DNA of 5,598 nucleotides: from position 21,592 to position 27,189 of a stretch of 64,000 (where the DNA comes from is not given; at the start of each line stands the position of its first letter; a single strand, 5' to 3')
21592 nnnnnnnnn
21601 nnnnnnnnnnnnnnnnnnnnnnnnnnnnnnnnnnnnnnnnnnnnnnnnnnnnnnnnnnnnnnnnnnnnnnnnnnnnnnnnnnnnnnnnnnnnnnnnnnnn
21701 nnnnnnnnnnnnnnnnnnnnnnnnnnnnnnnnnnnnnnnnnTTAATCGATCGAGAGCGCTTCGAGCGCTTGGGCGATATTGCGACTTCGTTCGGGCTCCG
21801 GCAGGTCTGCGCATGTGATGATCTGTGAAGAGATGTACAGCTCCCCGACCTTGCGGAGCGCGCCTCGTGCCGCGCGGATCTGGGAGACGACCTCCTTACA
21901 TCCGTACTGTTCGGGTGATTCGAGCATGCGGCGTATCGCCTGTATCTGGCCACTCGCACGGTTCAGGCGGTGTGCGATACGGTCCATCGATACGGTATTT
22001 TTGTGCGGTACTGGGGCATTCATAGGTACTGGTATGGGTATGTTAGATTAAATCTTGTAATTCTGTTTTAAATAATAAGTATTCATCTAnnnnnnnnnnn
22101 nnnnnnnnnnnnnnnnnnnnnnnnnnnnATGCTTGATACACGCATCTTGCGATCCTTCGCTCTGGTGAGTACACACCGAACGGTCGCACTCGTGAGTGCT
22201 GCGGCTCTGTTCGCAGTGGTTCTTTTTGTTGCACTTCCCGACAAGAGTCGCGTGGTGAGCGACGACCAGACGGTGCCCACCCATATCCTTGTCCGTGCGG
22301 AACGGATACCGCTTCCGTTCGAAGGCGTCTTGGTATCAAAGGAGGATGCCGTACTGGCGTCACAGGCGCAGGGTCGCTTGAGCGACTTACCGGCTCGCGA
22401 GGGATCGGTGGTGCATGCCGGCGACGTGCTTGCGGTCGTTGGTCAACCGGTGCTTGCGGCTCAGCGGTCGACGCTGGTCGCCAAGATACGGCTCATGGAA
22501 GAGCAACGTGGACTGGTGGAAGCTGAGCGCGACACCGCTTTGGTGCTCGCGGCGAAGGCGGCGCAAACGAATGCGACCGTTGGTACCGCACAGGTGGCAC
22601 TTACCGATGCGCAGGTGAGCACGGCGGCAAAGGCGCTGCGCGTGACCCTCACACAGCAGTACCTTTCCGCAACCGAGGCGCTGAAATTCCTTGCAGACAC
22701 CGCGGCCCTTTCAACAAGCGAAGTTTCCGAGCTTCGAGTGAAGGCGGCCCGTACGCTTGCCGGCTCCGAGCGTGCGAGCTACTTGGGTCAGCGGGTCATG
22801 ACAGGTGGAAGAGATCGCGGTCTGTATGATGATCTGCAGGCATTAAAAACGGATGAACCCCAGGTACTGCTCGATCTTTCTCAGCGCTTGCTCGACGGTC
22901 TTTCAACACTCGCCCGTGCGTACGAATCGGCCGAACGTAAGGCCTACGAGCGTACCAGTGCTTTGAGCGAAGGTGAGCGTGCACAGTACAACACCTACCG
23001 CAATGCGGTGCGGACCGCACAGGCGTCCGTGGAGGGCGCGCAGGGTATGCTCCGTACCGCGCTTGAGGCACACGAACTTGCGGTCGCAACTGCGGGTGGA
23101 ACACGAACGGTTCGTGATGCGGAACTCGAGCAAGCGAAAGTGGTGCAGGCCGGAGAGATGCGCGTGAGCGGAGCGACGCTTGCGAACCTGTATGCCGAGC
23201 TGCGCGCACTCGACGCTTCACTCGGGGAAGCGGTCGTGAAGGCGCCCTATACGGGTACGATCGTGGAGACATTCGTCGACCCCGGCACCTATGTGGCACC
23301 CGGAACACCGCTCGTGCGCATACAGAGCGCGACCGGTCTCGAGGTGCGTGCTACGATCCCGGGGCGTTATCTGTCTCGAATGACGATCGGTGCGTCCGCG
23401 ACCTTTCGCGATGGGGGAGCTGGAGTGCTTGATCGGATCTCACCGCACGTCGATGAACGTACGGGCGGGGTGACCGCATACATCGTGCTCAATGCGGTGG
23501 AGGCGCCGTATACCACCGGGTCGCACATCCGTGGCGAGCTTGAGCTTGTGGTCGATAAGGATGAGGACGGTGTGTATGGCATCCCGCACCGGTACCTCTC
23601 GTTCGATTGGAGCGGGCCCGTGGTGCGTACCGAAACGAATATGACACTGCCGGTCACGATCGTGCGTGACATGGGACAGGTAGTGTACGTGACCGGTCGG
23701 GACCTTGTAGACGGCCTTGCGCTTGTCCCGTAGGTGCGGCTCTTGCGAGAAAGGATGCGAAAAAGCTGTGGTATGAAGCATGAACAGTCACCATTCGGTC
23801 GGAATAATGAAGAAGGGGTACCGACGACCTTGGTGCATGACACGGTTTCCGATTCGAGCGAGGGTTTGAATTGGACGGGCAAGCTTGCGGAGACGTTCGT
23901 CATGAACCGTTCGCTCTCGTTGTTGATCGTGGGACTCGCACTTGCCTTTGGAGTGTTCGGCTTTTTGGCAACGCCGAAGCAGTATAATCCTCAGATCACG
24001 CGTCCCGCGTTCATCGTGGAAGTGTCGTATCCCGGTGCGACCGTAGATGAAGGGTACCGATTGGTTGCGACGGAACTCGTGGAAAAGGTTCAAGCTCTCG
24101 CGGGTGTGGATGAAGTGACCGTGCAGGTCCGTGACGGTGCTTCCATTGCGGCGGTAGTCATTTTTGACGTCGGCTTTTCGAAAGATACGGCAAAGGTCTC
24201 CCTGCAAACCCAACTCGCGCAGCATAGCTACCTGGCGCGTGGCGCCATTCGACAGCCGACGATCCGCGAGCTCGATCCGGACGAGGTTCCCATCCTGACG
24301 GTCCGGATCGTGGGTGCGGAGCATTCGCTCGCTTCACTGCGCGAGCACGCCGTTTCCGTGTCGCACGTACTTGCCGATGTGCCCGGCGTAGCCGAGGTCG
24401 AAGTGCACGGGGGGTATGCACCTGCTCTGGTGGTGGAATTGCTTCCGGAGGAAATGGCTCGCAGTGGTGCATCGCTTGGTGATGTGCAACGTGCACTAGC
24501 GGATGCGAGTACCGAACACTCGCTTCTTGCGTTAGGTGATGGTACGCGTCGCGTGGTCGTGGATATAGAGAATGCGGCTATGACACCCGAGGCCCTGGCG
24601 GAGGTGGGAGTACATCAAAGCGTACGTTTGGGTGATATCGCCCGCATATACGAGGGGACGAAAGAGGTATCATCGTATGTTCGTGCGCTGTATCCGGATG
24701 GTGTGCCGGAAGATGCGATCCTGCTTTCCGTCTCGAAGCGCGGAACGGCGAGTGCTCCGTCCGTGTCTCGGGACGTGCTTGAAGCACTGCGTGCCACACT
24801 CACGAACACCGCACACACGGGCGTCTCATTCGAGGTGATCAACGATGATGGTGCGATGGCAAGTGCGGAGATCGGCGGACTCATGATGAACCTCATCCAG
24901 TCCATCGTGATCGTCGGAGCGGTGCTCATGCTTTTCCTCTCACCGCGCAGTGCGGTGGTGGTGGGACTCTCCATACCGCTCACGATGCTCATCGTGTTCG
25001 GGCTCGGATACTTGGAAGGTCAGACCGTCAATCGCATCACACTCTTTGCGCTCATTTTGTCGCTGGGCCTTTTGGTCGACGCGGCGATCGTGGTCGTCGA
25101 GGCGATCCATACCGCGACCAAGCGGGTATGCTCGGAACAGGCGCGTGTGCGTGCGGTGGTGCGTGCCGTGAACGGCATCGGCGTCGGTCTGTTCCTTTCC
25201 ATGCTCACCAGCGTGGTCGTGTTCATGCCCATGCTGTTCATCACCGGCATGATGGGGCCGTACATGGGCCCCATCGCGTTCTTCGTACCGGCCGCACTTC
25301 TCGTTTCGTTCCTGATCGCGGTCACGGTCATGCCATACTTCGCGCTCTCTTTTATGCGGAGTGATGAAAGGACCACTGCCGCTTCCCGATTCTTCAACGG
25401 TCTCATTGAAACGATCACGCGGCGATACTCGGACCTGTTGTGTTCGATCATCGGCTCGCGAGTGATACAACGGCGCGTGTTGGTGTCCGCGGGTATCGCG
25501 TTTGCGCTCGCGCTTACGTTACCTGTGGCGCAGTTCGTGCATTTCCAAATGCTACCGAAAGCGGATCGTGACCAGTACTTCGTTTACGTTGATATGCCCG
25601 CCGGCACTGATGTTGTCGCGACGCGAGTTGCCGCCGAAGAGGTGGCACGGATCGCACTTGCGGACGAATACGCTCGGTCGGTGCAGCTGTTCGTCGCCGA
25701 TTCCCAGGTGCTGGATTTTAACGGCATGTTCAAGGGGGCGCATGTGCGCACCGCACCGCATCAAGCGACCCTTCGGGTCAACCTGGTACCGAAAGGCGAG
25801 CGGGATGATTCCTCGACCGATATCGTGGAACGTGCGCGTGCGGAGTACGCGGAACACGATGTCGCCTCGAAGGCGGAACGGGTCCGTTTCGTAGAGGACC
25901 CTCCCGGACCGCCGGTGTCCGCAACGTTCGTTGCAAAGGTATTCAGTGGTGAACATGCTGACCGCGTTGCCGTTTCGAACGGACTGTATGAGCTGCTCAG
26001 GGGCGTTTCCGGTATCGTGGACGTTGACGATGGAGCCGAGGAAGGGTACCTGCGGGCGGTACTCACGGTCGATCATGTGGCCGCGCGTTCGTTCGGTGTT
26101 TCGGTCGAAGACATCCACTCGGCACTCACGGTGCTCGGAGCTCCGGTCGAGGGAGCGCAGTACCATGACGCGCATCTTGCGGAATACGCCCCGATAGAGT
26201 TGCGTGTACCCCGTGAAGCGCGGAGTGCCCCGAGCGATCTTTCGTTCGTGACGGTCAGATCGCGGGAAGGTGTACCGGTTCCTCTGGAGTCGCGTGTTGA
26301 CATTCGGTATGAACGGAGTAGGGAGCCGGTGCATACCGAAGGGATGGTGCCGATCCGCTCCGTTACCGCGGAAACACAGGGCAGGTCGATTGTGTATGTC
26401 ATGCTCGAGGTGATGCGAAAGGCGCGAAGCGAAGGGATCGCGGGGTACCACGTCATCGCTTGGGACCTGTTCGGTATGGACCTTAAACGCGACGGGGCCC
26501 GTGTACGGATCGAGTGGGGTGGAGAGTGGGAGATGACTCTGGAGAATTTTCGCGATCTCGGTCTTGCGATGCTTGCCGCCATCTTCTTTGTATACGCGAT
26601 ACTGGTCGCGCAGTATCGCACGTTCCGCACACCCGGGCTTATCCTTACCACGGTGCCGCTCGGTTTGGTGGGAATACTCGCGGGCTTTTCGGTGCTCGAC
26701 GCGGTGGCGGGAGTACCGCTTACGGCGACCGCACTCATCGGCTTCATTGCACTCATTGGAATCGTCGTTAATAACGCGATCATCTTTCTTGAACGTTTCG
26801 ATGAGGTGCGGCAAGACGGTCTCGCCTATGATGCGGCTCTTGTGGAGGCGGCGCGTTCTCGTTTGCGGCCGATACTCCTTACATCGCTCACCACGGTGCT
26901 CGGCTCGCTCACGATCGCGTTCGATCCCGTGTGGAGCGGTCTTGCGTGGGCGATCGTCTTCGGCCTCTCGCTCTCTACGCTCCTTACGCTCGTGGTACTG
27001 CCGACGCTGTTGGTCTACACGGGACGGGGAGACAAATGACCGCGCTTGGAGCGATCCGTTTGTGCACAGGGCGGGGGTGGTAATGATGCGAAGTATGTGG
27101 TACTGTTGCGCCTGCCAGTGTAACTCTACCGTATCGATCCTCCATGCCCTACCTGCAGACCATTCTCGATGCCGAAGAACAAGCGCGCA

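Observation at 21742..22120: CsoR-family repressor with Cys-Gln-Cys (no His) and a textbook CsoR operator on a divergent efflux promoter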

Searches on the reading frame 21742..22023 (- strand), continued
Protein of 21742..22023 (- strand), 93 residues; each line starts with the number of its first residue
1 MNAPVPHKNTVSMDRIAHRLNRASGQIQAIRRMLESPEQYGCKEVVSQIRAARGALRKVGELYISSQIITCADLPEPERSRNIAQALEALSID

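Call 88: predict_structure(alignment_id=A6)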
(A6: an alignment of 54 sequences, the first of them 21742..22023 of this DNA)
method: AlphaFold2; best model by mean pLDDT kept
length: 93 residues; sequences in the alignment: 54
mean_pLDDT: 87.5   pTM: 0.67
mean pLDDT of the five models: 87.5, 87.4, 86.9, 86.4, 84.6
residues with pLDDT >= 90: 70; 70-90: 11; 50-70: 4; < 50: 8
segments of 3 or more residues with pLDDT < 50: 1-8
pLDDT, mean of each block of 10 residues (from residue 1): 48 86 95 95 95 93 90 95 93 78
secondary structure, 60 per line:
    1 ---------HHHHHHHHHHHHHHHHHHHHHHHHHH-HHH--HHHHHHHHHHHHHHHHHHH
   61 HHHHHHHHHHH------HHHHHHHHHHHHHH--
elements in order: H10-35 H42-71 H78-91

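Call 90: fold_search(model_id=the predicted structure, library=pdb)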
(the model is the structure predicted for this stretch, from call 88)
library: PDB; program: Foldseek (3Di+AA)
matches with E <= 10: 146; with E <= 0.001: 0
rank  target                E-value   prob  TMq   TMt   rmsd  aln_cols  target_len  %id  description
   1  5fmn_A                1.5e-03  1.00  0.68  0.73   2.4        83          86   26  The nickel-responsive transcriptional regulator InrS (released 2017-02-01)
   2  5fmn_B                2.4e-03  1.00  0.67  0.69   2.5        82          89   27  The nickel-responsive transcriptional regulator InrS (released 2017-02-01)
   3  7mq1_B                2.7e-03  1.00  0.65  0.72   2.5        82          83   24  C9A Streptococcus pneumoniae CstR in the reduced state, space group C2 (released 2022-03-09)
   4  7mq1_C                5.2e-03  1.00  0.66  0.73   2.5        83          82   24  C9A Streptococcus pneumoniae CstR in the reduced state, space group C2 (released 2022-03-09)
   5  7mq1_A                7.0e-03  1.00  0.64  0.71   2.4        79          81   25  C9A Streptococcus pneumoniae CstR in the reduced state, space group C2 (released 2022-03-09)
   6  7mq3                  7.4e-03  1.00  0.60  0.66   3.0        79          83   24  C9A N55A Streptococcus pneumoniae CstR in the reduced state (released 2022-03-09)
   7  5lcy_A                1.5e-02  1.00  0.74  0.78   2.7        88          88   26  Formaldehyde-Responsive Regulator FrmR E64H variant from Salmonella enterica serovar Typhimurium (released 2016-08-10)
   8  5lcy_B                1.8e-02  1.00  0.70  0.73   3.4        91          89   28  Formaldehyde-Responsive Regulator FrmR E64H variant from Salmonella enterica serovar Typhimurium (released 2016-08-10)
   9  7mq2_A                1.9e-02  1.00  0.59  0.70   3.1        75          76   23  C9A Streptococcus pneumoniae CstR in the reduced state, space group P21 (released 2022-03-09)
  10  4adz_A                6.0e-02  1.00  0.69  0.71   2.1        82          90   23  Crystal Structure of the apo form of a Copper-sensitive operon Regulator (CsoR) protein from Streptomyces lividans (released 2012-04-25)
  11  2hh7                  8.1e-02  1.00  0.69  0.75   2.2        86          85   22  Crystal Structure of Cu(I) bound CsoR from Mycobacterium tuberculosis. (released 2006-12-05)
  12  3aai_B                1.7e-01  1.00  0.65  0.76   2.8        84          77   28  X-ray crystal structure of CsoR from Thermus thermophilus HB8 (released 2010-04-28)
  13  5lbm_A                2.1e-01  0.97  0.47  0.52   5.5        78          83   28  The asymmetric tetrameric structure of the formaldehyde sensing transcriptional repressor FrmR from Escherichia coli (released 2016-12-21)
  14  3epv_C                5.9e-01  0.82  0.53  0.47   4.3        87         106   16  X-ray Structure of the Metal-sensor CnrX in both the Apo- and Copper-bound Forms (released 2008-11-25)
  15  4j2c_C                8.9e-01  0.87  0.55  0.48   5.7        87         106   20  GARP-SNARE Interaction (released 2013-12-25)
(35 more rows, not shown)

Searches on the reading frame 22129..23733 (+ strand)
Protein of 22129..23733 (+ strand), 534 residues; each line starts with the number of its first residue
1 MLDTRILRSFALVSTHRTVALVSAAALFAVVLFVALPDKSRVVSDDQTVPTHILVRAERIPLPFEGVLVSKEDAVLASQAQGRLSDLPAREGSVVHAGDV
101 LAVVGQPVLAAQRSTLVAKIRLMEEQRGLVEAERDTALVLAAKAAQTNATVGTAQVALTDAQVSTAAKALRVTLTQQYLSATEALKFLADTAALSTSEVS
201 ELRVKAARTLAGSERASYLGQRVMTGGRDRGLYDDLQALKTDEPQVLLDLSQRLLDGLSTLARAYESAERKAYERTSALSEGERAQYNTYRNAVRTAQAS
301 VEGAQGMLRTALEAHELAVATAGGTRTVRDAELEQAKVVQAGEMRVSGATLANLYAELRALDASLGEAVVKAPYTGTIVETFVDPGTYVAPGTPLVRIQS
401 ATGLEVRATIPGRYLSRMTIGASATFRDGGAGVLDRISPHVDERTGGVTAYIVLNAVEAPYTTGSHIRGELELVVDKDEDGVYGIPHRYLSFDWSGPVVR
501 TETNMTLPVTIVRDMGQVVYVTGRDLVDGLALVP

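Call 7: search_protein_families(library=pfam, proteins=[window:22129-23733:+], max_evalue=0.01)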
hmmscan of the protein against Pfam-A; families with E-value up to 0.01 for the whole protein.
window:22129-23733:+ (534 aa): 4 families
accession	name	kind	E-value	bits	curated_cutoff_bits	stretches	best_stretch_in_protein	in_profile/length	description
PF13437.12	HlyD_3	-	1.1e-15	58.7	22.2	1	369-452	1-91/106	HlyD family secretion protein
PF16576.10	HlyD_D23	-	7.2e-10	38.9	30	1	356-450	97-197/214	Barrel-sandwich domain of CusB or HlyD membrane-fusion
PF00364.28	Biotin_lipoyl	-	3.3e-05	24.1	22.1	0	368-398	43-73/73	Biotin-requiring enzyme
PF13533.13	Biotin_lipoyl_2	-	0.00015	21.9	29.8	1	76-103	3-30/32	Biotin-lipoyl like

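Call 8: search_protein_families(library=ncbifam, proteins=[window:22129-23733:+], max_evalue=0.01)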
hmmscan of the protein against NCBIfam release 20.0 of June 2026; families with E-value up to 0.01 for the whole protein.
window:22129-23733:+ (534 aa): 9 families
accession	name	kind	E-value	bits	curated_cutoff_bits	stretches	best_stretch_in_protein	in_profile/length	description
TIGR01730.1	RND_mfp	subfamily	2.2e-23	82.7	94.9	2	284-478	63-251/322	efflux RND transporter periplasmic adaptor subunit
TIGR00999.1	8a0102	subfamily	5.1e-13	48.8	319.3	1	348-521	71-252/271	CzcB/NccB family metal efflux transporter periplasmic adaptor subunit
TIGR03794.1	NHLM_micro_HlyD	equivalog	1.7e-12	47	156.2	1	66-399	50-285/421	NHLP bacteriocin system secretion protein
TIGR00998.1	8a0101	subfamily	3.3e-07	29.6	390.8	1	272-427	130-264/334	EmrA/EmrK family multidrug efflux transporter periplasmic adaptor subunit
TIGR01843.1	type_I_hlyD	subfamily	1.8e-06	27.2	208.65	1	298-425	202-330/422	HlyD family type I secretion periplasmic adaptor subunit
NF011715.0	PRK15136.1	equivalog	0.0023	16.6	563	1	355-425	203-273/390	multidrug efflux MFS transporter periplasmic adaptor subunit EmrA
NF007785.0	PRK10476.1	equivalog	0.0026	16.6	376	1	338-426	179-267/347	multidrug transporter subunit MdtN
NF004547.1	PRK05889.1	equivalog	0.0068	16.6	75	0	75-104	42-70/71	biotin/lipoyl-binding carrier protein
NF002939.0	PRK03598.1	equivalog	0.0096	15.1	393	1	287-423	117-260/332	secretion protein HlyD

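Call 39: search_solved_structures(query=window:22129-23733:+, max_evalue=0.001, show_alignments=0)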
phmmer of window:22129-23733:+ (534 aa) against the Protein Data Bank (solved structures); distinct sequences matched with E-value up to 0.001: 0.

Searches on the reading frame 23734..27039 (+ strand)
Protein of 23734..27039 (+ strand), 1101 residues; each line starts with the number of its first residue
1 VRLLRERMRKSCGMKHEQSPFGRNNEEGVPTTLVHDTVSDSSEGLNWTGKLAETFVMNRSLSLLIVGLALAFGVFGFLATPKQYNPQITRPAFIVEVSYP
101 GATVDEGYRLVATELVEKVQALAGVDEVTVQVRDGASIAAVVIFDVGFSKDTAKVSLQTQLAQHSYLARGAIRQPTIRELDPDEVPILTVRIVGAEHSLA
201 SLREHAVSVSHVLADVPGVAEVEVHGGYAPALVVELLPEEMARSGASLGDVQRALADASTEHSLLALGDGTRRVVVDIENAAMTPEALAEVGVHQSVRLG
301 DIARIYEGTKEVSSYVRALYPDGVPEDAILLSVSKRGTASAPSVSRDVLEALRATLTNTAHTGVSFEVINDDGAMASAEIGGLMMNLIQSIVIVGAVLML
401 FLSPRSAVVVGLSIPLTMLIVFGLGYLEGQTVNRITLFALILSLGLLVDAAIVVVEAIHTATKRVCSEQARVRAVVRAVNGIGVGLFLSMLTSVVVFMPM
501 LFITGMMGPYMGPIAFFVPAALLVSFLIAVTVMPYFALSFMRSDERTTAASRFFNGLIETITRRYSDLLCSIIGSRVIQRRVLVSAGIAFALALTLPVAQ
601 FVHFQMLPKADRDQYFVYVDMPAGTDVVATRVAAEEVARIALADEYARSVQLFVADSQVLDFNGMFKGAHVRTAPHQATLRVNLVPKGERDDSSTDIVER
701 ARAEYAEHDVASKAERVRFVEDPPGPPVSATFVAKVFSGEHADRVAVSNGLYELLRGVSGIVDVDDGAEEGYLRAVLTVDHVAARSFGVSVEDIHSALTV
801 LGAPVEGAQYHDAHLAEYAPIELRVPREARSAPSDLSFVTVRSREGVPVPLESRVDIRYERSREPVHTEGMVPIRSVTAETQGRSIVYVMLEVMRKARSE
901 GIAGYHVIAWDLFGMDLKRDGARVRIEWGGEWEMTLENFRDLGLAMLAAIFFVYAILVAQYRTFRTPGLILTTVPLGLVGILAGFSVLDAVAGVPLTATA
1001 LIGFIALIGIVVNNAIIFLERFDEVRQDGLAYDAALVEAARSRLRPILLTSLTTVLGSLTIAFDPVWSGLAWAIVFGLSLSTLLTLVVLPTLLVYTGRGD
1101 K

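Call 7: search_protein_families(library=pfam, proteins=[window:23734-27039:+], max_evalue=0.01)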
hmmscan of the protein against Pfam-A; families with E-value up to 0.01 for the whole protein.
window:23734-27039:+ (1101 aa): 2 families
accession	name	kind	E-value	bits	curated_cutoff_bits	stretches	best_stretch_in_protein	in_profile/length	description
PF00873.25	ACR_tran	-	2.2e-129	433.3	28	1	52-1094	2-1018/1021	AcrB/AcrD/AcrF family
PF03176.21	MMPL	-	2.1e-13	50.4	20.5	2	940-1098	143-304/333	MMPL family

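Call 8: search_protein_families(library=ncbifam, proteins=[window:23734-27039:+], max_evalue=0.01)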
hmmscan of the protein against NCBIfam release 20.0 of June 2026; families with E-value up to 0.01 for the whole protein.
window:23734-27039:+ (1101 aa): 13 families
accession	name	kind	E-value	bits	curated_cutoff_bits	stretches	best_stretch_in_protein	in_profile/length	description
NF033617.1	RND_permease_2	subfamily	4.9e-113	379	1250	1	55-1094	4-1005/1009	multidrug efflux RND transporter permease subunit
NF000282.2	RND_permease_1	subfamily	1.2e-74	251.9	1250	1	65-1094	14-1025/1029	multidrug efflux RND transporter permease subunit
NF007905.0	PRK10614.1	equivalog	4.2e-66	223.4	1774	2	58-710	9-639/1025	multidrug efflux RND transporter permease subunit MdtC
TIGR00915.1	2A0602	subfamily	5.2e-66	223.2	940.35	1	62-1094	12-1026/1050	efflux RND transporter permease subunit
TIGR00914.1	2A0601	subfamily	1.2e-59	202.1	701.45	1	55-1094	9-1033/1051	CusA/CzcA family heavy metal efflux RND transporter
NF007133.0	PRK09579.1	equivalog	4.8e-58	196.6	1763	2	54-639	10-582/1017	multidrug efflux RND transporter permease subunit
NF007798.0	PRK10503.1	equivalog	3.5e-54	183.8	1584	2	53-857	14-798/1040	MdtB/MuxB family multidrug efflux RND transporter permease subunit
NF007842.1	PRK10555.1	equivalog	3.9e-45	154.1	1854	1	59-1064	8-989/1036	multidrug efflux RND transporter permease AcrD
NF007131.0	PRK09577.1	equivalog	3.7e-41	140.8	1768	1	59-1098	8-1024/1045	multidrug efflux RND transporter permease subunit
NF000037.1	RND_perm_OqxB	exception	1.1e-33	116.2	2200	2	72-645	24-610/1050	multidrug efflux RND transporter permease subunit OqxB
NF011706.2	PRK15127.1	equivalog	2.2e-31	108.6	2150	1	68-1089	18-1017/1049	multidrug efflux RND transporter permease subunit AcrB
TIGR00921.1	2A067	subfamily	2.9e-15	55.4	351.9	1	940-1094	192-344/733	hydrophobe/amphiphile efflux-3 (HAE3) family transporter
TIGR00916.1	2A0604s01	subfamily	2.8e-07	30.4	148.6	1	944-1083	92-228/231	SecD/SecF family protein translocase subunit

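Call 38: search_solved_structures(query=window:23734-27039:+, max_evalue=1e-10, show_alignments=0)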
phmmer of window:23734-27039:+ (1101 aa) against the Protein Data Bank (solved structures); distinct sequences matched with E-value up to 1e-10: 80 (the best 60 are shown).
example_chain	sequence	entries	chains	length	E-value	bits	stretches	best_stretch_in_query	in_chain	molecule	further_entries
6vej_A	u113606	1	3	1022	5.1e-52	180.4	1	53-1094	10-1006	Probable Resistance-Nodulation-Cell Division (RND) efflux transporter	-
9lyq_B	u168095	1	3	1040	1.3e-49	172.4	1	48-858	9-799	Multidrug resistance protein MdtB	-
8f3e_A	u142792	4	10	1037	1.8e-47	165.3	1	56-1094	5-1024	Efflux pump membrane transporter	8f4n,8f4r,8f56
8yr0_A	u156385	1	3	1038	4.3e-46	160.8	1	66-859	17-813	Cation/multidrug efflux pump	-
8gjj_B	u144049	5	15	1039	1.3e-45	159.2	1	55-1065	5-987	Efflux pump membrane transporter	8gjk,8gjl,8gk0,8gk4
4k0e_A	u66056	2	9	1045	7.4e-44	153.4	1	58-1093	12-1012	Heavy metal cation tricomponent efflux pump ZneA(CzcA-like)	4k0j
7m4p_A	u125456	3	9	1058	2e-43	151.9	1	55-1079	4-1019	Efflux pump membrane transporter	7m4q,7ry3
3w9i_A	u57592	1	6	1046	3.1e-43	151.3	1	55-1086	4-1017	Multidrug resistance protein MexB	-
21fo_A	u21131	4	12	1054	3.2e-43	151.3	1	55-1086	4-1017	Multidrug resistance protein MexB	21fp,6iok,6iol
2v50_A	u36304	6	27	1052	3.2e-43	151.3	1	55-1086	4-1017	MULTIDRUG RESISTANCE PROTEIN MEXB | Efflux pump membrane transporter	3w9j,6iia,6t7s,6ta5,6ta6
4mt1_A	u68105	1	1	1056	2.1e-41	145.2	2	56-642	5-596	Drug efflux protein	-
5lq3_A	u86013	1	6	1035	3.8e-41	144.4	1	64-1065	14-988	CmeB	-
5t0o_A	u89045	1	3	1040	3.9e-41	144.4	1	64-1065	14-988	CmeB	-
9j3d_J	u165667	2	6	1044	6.2e-41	143.7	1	66-1094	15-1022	Efflux pump membrane transporter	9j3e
7wlv_A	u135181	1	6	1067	8.3e-41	143.3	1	66-653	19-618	Efflux pump membrane transporter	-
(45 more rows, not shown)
